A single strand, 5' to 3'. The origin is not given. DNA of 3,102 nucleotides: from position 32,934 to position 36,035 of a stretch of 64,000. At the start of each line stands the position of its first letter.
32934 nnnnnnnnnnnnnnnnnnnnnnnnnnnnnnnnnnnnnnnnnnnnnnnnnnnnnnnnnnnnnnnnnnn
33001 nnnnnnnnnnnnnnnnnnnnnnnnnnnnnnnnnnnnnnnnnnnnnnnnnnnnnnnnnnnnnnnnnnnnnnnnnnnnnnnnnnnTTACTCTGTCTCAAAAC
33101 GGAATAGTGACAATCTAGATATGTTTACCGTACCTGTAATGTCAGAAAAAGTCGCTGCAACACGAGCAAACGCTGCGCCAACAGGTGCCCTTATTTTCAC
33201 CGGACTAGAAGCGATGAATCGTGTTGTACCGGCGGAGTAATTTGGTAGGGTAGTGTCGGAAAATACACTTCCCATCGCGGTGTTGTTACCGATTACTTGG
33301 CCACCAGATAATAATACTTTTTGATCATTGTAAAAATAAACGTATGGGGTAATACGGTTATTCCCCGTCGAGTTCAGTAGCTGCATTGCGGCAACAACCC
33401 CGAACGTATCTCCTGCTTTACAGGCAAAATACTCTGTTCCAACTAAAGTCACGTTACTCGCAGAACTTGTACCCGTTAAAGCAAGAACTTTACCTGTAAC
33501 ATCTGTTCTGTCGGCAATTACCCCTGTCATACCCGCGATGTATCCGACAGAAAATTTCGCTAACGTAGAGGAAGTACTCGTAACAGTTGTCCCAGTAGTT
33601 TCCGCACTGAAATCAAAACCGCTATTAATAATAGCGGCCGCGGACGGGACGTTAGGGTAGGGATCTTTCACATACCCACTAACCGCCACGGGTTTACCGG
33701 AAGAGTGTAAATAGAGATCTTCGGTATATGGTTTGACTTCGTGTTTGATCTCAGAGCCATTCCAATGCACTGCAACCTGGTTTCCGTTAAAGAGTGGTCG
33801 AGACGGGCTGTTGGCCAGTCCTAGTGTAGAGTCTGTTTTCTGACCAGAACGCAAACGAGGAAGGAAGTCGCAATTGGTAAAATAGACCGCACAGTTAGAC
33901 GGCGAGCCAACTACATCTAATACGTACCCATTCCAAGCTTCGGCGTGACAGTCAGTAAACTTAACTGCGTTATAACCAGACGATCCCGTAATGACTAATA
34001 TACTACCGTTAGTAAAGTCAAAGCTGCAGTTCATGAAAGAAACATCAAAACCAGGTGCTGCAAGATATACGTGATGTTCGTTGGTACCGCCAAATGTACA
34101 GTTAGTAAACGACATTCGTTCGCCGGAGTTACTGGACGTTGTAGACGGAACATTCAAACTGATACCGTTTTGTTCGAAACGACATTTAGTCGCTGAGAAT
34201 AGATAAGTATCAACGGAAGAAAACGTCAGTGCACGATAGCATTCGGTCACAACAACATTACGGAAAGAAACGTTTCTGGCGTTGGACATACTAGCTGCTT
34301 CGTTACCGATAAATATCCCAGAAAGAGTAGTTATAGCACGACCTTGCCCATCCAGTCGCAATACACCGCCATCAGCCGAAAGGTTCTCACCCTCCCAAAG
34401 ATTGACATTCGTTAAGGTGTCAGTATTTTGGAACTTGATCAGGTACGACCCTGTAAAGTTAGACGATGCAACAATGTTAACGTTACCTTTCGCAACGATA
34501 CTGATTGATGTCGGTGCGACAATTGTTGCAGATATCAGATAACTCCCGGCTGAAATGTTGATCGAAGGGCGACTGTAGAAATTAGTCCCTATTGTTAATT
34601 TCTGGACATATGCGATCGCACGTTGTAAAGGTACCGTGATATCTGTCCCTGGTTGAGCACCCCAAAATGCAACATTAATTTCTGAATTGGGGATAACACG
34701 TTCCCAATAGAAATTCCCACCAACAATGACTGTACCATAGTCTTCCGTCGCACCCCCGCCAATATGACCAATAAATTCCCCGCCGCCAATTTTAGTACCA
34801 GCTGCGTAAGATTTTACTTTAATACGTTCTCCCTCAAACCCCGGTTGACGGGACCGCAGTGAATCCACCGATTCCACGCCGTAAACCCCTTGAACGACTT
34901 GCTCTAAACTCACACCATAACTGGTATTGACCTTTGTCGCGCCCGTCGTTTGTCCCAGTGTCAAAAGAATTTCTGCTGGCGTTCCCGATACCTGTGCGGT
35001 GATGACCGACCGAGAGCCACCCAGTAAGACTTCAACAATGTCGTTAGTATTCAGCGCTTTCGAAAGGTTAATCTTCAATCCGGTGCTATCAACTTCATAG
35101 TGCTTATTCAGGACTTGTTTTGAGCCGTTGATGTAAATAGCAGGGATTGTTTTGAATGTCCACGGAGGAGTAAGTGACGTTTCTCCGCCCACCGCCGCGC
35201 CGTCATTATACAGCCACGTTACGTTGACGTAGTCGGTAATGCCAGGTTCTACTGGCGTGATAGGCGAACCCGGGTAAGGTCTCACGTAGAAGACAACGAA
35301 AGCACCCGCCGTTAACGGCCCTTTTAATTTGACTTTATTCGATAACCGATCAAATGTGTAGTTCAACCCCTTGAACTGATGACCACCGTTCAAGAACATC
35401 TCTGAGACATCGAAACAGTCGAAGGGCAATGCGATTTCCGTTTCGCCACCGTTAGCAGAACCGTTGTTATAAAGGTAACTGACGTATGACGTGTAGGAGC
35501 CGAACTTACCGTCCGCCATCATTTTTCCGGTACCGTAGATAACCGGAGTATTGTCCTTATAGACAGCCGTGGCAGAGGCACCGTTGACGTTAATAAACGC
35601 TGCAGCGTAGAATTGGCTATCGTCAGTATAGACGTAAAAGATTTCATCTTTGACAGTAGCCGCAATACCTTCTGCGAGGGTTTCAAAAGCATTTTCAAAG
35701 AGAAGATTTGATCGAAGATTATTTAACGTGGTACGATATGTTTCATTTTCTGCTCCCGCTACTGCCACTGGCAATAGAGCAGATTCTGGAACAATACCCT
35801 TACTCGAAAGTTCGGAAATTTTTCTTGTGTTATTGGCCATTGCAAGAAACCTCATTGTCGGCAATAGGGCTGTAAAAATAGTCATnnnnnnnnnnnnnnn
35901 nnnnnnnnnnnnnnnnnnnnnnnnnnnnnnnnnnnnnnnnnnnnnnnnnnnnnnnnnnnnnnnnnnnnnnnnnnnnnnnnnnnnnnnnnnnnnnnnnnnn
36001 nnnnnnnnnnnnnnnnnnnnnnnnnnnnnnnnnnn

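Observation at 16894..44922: Eleven-gene receptor-binding-protein arsenal (28 kb) with separately terminated cassettes and a two-gene inversion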

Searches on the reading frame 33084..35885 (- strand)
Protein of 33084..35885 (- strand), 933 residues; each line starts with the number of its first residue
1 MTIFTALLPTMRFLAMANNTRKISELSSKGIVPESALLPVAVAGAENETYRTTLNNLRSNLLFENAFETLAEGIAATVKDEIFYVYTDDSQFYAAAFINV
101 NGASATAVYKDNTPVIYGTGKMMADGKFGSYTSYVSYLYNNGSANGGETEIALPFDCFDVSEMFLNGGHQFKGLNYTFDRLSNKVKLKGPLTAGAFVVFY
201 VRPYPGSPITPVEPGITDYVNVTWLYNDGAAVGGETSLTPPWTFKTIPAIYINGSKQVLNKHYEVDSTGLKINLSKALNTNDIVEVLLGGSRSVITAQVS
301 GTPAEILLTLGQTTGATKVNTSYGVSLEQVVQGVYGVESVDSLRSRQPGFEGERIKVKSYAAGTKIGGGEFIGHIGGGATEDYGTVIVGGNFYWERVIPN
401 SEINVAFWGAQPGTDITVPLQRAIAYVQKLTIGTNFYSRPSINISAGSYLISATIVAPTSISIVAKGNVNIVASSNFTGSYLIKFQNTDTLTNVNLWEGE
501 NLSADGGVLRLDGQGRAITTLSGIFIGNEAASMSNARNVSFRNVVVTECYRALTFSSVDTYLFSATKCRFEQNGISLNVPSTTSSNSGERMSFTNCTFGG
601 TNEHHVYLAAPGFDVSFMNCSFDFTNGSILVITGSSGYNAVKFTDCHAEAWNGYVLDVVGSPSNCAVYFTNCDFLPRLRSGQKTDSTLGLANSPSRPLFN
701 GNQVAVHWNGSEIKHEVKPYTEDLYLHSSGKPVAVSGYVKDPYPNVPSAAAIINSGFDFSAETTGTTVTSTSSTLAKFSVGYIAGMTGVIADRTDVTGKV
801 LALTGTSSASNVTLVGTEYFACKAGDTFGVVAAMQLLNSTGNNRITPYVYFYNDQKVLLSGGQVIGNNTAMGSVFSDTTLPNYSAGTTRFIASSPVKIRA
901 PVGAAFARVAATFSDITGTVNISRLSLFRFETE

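Call 8: search_protein_families(library=pfam, proteins=[window:33084-35885:-], max_evalue=0.01)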
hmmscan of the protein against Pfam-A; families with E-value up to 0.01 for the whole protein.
window:33084-35885:- (933 aa): 1 family
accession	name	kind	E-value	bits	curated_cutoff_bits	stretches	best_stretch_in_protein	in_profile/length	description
PF13229.12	Beta_helix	-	4.7e-05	23.5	25.9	1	525-672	20-156/158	Right handed beta helix region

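Call 10: search_protein_families(library=phrogs, proteins=[window:33084-35885:-], max_evalue=0.001)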
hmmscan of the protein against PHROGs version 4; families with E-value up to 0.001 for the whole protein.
window:33084-35885:- (933 aa): 17 families
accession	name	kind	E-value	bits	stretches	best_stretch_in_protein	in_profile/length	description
phrog_12242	-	tail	1.7e-44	153.7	1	126-296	129-299/1048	tail protein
phrog_9823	-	tail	1.3e-41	143.8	1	214-853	65-681/725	tail fiber protein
phrog_19374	-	tail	6.4e-32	111.3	3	81-199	209-330/1057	tail protein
phrog_9383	-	tail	8.7e-27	95.1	2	222-306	268-351/1056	tail protein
phrog_27731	-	unknown function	1.7e-25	90.5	2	21-130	7-111/688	-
phrog_17312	-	tail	3.1e-24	86.3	2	217-335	183-292/792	tail protein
phrog_36390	-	tail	2.2e-23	83.2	2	215-301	258-343/1048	tail spike protein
phrog_23412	-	tail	4.6e-23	81.9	2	215-302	258-344/1167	tail protein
phrog_24578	-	unknown function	2.6e-22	79.6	2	77-202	205-334/1019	-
phrog_4250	-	tail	1.8e-21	77.2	1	307-489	127-304/786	EPS depolymerase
phrog_34776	-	other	2.1e-20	73.2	2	215-302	258-344/1013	haemolysin-type calcium binding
phrog_7992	-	tail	4e-20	72.7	2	126-193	257-323/1163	tail spike protein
phrog_24786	-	tail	1.5e-16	60.5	2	221-290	187-258/903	tail fiber protein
phrog_17640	-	tail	2.6e-12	47.7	1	320-424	64-168/431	tail fiber protein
phrog_4818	-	tail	1.4e-11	44.3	1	258-437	163-342/896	tail fiber protein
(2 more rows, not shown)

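Call 52: search_solved_structures(query=window:33084-35840:-, max_evalue=1)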
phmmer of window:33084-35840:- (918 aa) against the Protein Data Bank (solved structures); distinct sequences matched with E-value up to 1: 11.
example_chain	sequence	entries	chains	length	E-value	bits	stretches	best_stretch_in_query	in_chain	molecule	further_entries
9d83_D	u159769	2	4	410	1.1e-28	103.2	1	99-278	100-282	Gp49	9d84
9d80_D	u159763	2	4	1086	3.1e-28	101.7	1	109-279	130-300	Tail fiber protein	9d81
6w4q_A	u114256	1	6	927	7.3e-17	64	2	323-410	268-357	Tail fiber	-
7rfo_A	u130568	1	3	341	3.6e-11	45.2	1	100-187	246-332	Tailspike protein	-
7rej_A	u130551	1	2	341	3.6e-11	45.2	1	100-187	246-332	Tailspike protein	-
6tgf_F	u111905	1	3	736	8.5e-11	44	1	320-394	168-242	Exopolysaccharide biosynthesis protein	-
8iq5_A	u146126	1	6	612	3.1e-08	35.5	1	325-621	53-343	K2-2 TSP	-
23sh_B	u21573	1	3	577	3.4e-08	35.4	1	326-621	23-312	tail spike gp1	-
7xy1_A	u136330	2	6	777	3.5e-08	35.3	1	206-315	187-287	Tail fiber protein | phage type I tail fiber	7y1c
8iq9_A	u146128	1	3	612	3.8e-08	35.2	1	325-621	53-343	K2-2 TSP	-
8iqe_A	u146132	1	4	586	4.8e-08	34.9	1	326-621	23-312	K2-VCL6 TSP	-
